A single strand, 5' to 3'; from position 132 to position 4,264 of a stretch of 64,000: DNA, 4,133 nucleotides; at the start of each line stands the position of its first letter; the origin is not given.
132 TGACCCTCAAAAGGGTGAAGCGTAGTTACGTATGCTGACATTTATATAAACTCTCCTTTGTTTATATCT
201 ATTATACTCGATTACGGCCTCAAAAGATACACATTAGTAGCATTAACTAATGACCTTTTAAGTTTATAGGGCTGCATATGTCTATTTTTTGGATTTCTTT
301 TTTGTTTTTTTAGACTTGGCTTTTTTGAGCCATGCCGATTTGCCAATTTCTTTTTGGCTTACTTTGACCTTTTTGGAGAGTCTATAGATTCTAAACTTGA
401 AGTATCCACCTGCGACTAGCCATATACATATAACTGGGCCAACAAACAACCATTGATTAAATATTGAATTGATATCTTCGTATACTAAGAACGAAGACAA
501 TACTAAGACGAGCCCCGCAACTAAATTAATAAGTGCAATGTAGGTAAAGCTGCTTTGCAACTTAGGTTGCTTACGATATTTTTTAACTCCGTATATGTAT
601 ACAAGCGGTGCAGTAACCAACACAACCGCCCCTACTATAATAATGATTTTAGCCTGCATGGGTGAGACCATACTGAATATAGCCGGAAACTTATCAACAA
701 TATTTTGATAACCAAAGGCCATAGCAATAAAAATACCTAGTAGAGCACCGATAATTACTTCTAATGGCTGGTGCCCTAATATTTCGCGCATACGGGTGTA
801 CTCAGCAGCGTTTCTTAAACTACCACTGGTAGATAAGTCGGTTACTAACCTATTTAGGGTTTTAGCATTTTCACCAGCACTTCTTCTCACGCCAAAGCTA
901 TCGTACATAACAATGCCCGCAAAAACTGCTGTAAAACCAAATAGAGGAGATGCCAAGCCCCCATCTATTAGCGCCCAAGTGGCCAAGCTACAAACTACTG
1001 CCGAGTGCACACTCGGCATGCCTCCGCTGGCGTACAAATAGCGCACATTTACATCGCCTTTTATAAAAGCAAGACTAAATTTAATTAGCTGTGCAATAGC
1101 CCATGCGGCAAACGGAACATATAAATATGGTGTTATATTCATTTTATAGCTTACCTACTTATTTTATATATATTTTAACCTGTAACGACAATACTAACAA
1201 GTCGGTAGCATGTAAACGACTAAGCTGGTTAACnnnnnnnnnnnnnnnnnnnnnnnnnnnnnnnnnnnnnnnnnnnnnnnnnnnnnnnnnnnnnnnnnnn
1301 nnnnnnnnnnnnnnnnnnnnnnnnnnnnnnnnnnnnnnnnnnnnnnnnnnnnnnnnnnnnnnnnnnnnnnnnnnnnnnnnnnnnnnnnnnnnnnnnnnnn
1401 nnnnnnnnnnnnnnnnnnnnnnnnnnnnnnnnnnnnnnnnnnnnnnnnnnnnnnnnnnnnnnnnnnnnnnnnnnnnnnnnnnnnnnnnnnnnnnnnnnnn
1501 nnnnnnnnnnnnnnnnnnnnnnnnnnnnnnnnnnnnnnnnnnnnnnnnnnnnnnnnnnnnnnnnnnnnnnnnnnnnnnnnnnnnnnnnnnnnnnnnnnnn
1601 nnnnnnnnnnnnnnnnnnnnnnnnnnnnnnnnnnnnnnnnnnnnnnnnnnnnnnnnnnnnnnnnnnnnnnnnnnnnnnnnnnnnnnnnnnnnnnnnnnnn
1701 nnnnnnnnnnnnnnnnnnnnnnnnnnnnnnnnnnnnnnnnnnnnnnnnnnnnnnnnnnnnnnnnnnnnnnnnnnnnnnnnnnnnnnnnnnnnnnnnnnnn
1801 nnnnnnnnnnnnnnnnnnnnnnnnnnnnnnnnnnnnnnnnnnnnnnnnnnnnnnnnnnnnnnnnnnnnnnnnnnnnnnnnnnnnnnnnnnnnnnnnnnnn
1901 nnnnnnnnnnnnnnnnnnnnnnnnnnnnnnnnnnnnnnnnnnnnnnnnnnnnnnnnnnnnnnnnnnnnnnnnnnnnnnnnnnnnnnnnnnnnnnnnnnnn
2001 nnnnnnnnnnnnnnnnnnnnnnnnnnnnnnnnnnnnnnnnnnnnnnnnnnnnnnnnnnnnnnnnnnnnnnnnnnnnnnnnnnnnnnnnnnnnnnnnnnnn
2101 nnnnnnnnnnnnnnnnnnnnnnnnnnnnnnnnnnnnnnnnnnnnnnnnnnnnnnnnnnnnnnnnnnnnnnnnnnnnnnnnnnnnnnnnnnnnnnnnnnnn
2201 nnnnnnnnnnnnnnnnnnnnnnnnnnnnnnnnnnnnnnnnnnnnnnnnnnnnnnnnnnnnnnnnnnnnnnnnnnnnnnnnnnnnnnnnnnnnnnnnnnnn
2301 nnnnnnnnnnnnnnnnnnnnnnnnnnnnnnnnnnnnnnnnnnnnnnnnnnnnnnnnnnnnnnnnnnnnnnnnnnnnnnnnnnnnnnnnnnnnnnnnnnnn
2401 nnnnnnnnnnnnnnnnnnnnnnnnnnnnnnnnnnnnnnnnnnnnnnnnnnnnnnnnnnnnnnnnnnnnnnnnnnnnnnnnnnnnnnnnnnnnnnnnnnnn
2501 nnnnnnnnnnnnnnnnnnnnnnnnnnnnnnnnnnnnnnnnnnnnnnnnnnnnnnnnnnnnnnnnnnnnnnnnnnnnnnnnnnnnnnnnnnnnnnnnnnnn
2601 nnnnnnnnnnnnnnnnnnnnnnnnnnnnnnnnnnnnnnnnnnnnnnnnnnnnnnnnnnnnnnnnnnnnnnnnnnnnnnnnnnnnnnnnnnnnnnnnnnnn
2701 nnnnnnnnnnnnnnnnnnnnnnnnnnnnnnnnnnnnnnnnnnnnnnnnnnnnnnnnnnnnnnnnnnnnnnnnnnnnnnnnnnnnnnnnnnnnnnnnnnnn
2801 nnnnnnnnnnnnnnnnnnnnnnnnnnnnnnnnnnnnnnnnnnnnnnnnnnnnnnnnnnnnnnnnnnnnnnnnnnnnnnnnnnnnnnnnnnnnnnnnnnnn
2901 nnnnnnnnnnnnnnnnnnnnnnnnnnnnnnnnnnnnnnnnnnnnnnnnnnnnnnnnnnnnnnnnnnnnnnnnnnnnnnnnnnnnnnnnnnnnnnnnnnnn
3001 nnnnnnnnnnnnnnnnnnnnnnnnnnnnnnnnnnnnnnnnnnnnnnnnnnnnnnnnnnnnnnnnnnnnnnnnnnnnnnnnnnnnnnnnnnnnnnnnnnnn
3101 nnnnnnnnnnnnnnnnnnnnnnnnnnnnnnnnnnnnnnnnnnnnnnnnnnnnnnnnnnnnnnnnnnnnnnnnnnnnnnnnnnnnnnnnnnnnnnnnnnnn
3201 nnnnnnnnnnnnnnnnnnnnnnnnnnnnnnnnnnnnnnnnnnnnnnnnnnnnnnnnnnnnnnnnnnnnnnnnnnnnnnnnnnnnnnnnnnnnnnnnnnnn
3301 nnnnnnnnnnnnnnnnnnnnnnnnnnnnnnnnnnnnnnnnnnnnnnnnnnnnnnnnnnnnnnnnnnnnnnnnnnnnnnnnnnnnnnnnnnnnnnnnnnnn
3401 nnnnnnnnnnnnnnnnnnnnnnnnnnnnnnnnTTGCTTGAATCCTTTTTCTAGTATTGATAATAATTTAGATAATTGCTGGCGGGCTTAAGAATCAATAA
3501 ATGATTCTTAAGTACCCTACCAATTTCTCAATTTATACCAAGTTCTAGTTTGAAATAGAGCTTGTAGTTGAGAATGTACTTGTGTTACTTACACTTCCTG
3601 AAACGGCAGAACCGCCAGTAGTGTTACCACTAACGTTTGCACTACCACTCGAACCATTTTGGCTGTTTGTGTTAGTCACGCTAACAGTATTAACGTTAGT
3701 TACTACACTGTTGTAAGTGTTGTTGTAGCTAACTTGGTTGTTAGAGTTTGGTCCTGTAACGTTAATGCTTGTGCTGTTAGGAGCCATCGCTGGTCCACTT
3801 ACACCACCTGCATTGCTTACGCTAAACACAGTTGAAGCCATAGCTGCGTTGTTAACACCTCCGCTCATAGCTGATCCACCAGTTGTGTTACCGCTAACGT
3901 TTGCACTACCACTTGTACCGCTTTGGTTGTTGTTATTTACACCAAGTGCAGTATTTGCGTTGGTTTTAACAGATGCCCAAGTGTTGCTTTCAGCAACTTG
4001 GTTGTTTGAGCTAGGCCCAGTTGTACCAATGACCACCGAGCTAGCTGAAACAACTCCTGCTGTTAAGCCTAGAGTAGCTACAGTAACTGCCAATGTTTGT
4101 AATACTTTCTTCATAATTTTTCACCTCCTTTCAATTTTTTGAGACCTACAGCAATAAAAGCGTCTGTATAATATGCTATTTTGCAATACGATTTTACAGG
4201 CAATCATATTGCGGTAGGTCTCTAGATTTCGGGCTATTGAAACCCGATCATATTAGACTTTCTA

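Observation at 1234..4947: Three tandem genes encoding secreted proteins built from an unnamed 'TGPxSNN…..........' repeat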

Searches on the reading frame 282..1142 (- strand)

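Call 3: search_protein_families(library=pfam, proteins=[window:282-1142:-], max_evalue=1)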
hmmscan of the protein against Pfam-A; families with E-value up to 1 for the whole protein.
window:282-1142:- (286 aa): 8 families
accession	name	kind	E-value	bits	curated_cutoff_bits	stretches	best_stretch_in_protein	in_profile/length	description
PF02681.20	DUF212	-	9.3e-40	136.2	26.5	1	6-139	5-126/126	Divergent PAP2 family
PF13858.11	DUF4199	-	0.016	16.1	32.3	1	131-224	6-92/165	Protein of unknown function (DUF4199)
PF23494.1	bPH_10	-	0.027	14.3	27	0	205-266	28-91/151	YqeB-like bacterial PH domain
PF23605.1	FKS1_dom2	-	0.034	14.5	27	1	153-215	81-141/174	1,3-beta-glucan synthase component FKS1, second domain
PF07332.16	Phage_holin_3_6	-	0.036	14.5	28.4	1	134-195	51-101/116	Putative Actinobacterial Holin-X, holin superfamily III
PF09925.14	DUF2157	-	0.087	13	32.4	1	163-240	64-138/146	Predicted membrane protein (DUF2157)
PF00335.26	Tetraspanin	-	0.16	12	32.1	1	134-232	14-112/225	Tetraspanin family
PF02009.21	RIFIN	-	0.17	12.2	32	1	153-206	273-326/327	Rifin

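Call 4: search_protein_families(library=ncbifam, proteins=[window:282-1142:-], max_evalue=1)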
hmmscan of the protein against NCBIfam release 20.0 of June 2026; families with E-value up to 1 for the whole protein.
window:282-1142:- (286 aa): 2 families
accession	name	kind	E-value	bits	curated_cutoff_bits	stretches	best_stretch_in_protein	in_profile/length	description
NF011392.0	PRK14817.1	equivalog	0.012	15.3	271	1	139-182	53-95/182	NADH-quinone oxidoreductase subunit B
NF043065.1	MMSYN1_0478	equivalog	0.63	9.9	170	0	154-285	35-171/190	MFS transporter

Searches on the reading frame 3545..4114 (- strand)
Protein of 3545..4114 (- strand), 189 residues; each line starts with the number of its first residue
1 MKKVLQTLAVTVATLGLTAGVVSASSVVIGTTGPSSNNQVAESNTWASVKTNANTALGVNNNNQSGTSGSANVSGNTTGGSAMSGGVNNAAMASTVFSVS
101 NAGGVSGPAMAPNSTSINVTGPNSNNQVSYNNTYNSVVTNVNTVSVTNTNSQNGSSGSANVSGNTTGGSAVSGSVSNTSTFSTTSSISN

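Call 3: search_protein_families(library=pfam, proteins=[window:3545-4114:-], max_evalue=1)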
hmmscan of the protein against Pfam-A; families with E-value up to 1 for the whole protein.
window:3545-4114:- (189 aa): 0 families

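Call 4: search_protein_families(library=ncbifam, proteins=[window:3545-4114:-], max_evalue=1)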
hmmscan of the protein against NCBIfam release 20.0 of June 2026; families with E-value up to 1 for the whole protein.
window:3545-4114:- (189 aa): 0 families

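Call 7: find_homologous_proteins(query=window:3545-4114:-, max_evalue=0.001)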
Query window:3545-4114:- (189 aa): 225 proteins with E <= 0.001 among 2718 candidates; the best 120 are listed.
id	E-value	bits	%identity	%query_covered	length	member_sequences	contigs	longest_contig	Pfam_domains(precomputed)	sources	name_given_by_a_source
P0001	2.3e-84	299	90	92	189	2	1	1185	-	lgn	-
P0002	8.0e-33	132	45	87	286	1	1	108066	-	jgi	jgi:hypothetical protein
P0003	4.8e-32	129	48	87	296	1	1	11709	-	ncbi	-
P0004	1.7e-29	121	49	100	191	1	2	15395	-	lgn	-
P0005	5.2e-29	120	47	90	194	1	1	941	-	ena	-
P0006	6.1e-29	119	43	90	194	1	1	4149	-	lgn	-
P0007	3.0e-28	117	48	98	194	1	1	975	-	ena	-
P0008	1.7e-27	115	45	97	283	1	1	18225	-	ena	-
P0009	3.4e-27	114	47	100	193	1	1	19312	-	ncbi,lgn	-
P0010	3.9e-27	113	44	100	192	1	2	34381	-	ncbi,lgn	-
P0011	4.1e-27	113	45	100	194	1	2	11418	-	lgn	-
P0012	1.2e-26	112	48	99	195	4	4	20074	-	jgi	jgi:hypothetical protein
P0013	4.6e-26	110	48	100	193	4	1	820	-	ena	-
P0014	7.3e-26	109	40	86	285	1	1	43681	-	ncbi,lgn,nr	ncbi:hypothetical protein KY386_00975 [Candidatus Parcubacteria bacterium]|nr:hypothetical protein [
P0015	1.9e-25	108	47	100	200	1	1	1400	-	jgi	jgi:hypothetical protein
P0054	4.7e-20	90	45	100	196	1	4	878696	-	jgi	jgi:hypothetical protein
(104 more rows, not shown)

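Call 10: search_solved_structures(query=A1, max_evalue=10, show_alignments=2)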
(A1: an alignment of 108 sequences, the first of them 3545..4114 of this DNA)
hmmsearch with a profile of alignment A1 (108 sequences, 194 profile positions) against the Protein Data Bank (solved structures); distinct sequences matched with E-value up to 10: 2.
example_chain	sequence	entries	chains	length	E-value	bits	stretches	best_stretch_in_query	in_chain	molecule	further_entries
7bzn_A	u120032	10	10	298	0.065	16.1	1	17-88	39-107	Capsid protein VP1 | Genome polyprotein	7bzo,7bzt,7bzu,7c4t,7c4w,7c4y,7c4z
6acu_A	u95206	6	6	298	0.11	15.4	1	14-90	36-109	VP1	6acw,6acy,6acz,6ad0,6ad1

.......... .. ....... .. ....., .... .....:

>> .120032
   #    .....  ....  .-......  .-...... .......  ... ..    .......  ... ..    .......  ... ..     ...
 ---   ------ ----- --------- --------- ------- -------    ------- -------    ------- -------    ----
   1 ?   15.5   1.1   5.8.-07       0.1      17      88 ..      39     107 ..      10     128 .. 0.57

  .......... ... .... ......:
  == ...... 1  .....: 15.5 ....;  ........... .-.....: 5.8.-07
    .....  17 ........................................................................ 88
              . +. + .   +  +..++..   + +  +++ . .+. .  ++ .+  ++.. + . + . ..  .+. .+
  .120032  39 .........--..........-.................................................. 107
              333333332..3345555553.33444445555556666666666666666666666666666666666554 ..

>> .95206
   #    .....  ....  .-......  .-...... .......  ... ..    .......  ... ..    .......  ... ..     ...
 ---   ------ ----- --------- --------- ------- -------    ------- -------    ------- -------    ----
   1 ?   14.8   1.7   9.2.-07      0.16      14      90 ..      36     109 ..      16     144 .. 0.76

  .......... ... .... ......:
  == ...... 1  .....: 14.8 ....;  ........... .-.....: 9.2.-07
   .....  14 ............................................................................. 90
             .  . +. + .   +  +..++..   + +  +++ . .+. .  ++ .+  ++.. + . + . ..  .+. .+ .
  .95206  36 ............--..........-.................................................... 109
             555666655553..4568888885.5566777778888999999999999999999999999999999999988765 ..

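Call 13: predict_structure(alignment_id=A1)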
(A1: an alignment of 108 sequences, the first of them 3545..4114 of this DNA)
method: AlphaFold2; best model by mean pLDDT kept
length: 189 residues; sequences in the alignment: 108
mean_pLDDT: 64.7   pTM: 0.38
mean pLDDT of the five models: 64.7, 49.1, 48.2, 42.4, 38.4
residues with pLDDT >= 90: 0; 70-90: 70; 50-70: 96; < 50: 23
segments of 3 or more residues with pLDDT < 50: 1-23
pLDDT, mean of each block of 10 residues (from residue 1): 35 42 56 71 64 63 70 78 73 63 55 67 73 67 67 74 77 71 63
secondary structure, 60 per line:
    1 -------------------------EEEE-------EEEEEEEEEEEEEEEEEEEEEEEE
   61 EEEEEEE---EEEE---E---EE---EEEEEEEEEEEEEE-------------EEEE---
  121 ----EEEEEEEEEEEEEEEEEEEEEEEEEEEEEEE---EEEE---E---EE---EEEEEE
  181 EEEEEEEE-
elements in order: E26-29 E37-67 E71-74 E87-100 E114-117 E125-155 E159-162 E175-188

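Call 15: fold_search(model_id=the predicted structure, library=pdb)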
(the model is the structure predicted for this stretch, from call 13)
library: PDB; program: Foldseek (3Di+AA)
matches with E <= 10: 3; with E <= 0.001: 0
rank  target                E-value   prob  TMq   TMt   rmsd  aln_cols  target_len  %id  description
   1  9u4u_A                3.5e+00  0.00  0.07  0.08  37.9       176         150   19  Structure of the functional amyloid FapC from Pseudomonas sp.UK4 (released 2025-08-06)
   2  9a7k_B                6.7e+00  0.01  0.11  0.05  41.5       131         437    7  Integrative model of SUFB-SUFD by crosslinking MS and deep learning (released 2024-09-18)
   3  1vh4_A                9.8e+00  0.01  0.12  0.06  41.1       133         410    9  Crystal structure of a stabilizer of iron transporter (released 2003-12-30)

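Call 16: find_encoding_contigs(protein=P0054, flank=8000, max_places=2)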
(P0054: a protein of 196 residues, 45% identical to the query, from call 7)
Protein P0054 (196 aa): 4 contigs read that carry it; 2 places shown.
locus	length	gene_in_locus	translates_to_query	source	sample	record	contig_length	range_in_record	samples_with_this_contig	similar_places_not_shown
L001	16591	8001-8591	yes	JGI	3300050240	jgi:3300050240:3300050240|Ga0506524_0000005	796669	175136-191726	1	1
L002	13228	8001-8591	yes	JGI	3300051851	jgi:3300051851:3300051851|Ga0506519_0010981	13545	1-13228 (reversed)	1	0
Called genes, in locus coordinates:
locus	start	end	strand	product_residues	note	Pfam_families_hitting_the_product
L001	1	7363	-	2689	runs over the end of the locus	PF05048:NosD, PF13229:Beta_helix, PF05048:NosD, PF13229:Beta_helix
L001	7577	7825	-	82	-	-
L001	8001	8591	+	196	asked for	-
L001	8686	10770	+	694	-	-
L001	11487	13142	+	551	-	PF17758:Prot_ATP_ID_OB_N, PF16450:Prot_ATP_ID_OB_C, PF06068:TIP49 (weak), PF13191:AAA_16 (weak), PF00004:AAA, PF00910:RNA_helicase (weak)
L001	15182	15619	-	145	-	PF02681:DUF212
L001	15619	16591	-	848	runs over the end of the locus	PF00521:DNA_topoisoIV, PF03989:DNA_gyraseA_C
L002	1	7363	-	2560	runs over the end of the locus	?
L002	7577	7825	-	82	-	-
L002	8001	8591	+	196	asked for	-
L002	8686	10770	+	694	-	-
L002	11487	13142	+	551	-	PF17758:Prot_ATP_ID_OB_N, PF16450:Prot_ATP_ID_OB_C, PF06068:TIP49 (weak), PF13191:AAA_16 (weak), PF00004:AAA, PF00910:RNA_helicase (weak)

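Call 65: find_encoding_contigs(protein=P0014, flank=6000, max_places=1)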
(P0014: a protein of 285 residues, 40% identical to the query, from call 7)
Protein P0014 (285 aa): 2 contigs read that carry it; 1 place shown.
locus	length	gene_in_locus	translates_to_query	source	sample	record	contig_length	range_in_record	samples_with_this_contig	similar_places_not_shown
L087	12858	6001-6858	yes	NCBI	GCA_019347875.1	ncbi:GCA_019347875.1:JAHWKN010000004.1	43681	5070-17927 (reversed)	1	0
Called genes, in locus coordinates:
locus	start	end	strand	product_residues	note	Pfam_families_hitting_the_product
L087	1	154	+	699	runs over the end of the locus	-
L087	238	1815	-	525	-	PF03485:Arg_tRNA_synt_N, PF00750:tRNA-synt_1d, PF01921:tRNA-synt_1f (faint), PF01406:tRNA-synt_1e (faint), PF05746:DALR_1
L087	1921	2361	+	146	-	PF01668:SmpB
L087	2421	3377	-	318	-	-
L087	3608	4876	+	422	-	PF00232:Glyco_hydro_1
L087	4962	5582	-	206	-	PF00753:Lactamase_B (weak), PF13483:Lactamase_B_3, PF12706:Lactamase_B_2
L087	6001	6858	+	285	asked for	-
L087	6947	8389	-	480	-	PF12229:PG_binding_4, PF03734:YkuD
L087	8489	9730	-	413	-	PF00278:Orn_DAP_Arg_deC, PF02784:Orn_Arg_deC_N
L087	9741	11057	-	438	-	PF03816:LytR_cpsA_psr, PF13399:LytR_C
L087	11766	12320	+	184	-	-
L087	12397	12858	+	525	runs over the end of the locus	PF00437:T2SSE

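Call 72: search_protein_families(library=phrogs, proteins=[window:3545-4114:-], max_evalue=0.1)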
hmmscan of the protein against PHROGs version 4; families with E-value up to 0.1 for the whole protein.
window:3545-4114:- (189 aa): 0 families

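Call 82: list_cluster_members(proteins=[P0121, P0370, window:3545-4114:-])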
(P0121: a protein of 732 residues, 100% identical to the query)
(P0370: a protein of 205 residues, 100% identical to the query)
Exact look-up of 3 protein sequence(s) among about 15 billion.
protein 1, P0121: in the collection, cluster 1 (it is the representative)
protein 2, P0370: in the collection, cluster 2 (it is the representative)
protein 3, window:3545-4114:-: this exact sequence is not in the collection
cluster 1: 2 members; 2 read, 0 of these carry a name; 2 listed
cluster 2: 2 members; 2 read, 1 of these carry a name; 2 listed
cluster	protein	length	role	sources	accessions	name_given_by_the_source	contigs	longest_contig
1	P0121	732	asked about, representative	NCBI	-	-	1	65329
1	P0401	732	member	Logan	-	-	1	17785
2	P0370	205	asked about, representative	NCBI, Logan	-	-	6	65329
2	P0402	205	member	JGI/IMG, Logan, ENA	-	hypothetical protein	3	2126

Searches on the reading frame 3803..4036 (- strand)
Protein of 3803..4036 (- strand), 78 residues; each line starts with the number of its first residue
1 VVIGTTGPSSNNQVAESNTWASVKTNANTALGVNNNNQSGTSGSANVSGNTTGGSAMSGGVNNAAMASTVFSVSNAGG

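Call 33: search_protein_representatives(alignment_id=A3)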
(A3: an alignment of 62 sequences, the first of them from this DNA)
Query: 62 sequences, 78 profile positions. Proteins with E-value up to 0.001 (for the whole library): 1878; up to 1e-10: 1134; up to 1e-30: 231. The best 150 are listed.
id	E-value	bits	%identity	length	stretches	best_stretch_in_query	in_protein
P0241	1.1e-77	272.3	-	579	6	3-77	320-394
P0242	2.8e-71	251.8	-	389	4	1-76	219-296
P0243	4.9e-67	238.2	-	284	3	1-76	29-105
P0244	4.1e-63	225.6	-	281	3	1-77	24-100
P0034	9.7e-63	224.4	-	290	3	1-73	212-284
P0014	6.0e-61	218.7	-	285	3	2-72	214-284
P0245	1.6e-60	217.4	-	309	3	1-76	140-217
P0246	1.9e-60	217.1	-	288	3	1-75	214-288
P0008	3.8e-60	216.1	-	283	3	1-76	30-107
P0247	3.0e-59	213.3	-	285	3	2-76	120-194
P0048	8.5e-59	211.8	-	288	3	1-77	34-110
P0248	2.7e-58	210.2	-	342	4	1-77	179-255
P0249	5.6e-58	209.2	-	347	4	2-76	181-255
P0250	3.4e-57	206.7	-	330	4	2-77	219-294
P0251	7.6e-57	205.5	-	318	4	2-75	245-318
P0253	1.9e-56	204.3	-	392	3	2-77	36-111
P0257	1.1e-54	198.6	-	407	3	2-77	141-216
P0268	6.3e-48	177.0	-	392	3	1-75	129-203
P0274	1.4e-45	169.5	-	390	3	3-76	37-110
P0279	5.4e-44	164.4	-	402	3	3-77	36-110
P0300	2.0e-41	156.1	-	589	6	4-70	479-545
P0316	6.0e-40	151.4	-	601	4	3-67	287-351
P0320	2.1e-39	149.7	-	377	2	1-72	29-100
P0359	5.2e-36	138.8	-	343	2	1-76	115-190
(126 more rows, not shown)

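Call 34: search_protein_families(library=pfam, proteins=[P0241, P0253, P0257, P0268, P0274, P0279, P0316, P0320, P0359, P0300], max_evalue=0.01)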
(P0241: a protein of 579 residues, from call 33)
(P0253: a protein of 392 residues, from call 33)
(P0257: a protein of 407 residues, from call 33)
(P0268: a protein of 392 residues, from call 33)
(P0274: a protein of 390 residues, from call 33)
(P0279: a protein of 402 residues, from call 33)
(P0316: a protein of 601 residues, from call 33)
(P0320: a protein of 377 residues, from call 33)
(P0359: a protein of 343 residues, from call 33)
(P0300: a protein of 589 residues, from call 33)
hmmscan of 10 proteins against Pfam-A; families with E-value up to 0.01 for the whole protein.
P0241 (579 aa): 0 families

P0253 (392 aa): 0 families

P0257 (407 aa): 0 families

P0268 (392 aa): 0 families

P0274 (390 aa): 0 families

P0279 (402 aa): 0 families

P0316 (601 aa): 0 families

P0320 (377 aa): 0 families

P0359 (343 aa): 0 families

P0300 (589 aa): 0 families

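Call 64: find_encoding_contigs(protein=P0241, flank=6000, max_places=1)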
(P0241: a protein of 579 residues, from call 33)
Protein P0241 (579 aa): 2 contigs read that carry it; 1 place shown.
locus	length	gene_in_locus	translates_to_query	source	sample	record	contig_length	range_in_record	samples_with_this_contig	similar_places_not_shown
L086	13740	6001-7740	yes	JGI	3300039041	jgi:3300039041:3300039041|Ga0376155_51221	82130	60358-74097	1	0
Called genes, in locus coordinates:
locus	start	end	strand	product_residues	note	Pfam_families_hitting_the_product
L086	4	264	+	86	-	-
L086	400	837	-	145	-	PF12802:MarR_2 (weak), PF01047:MarR (weak)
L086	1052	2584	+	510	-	PF03136:Pup_ligase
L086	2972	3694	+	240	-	-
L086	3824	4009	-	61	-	-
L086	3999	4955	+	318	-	-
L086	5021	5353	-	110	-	-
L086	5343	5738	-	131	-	-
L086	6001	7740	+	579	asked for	-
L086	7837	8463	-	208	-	-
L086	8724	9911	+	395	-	PF00291:PALP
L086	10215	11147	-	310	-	PF01545:Cation_efflux, PF16916:ZT_dimer (weak)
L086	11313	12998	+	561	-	PF00535:Glycos_transf_2, PF13641:Glyco_tranf_2_3, PF13506:Glyco_transf_21, PF13632:Glyco_trans_2_3, PF03552:Cellulose_synt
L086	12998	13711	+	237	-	PF25973:BSH_CzcB (faint), PF00364:Biotin_lipoyl (faint), PF25984:BSH_YknX (weak)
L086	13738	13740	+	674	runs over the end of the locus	PF17652:Glyco_hydro81C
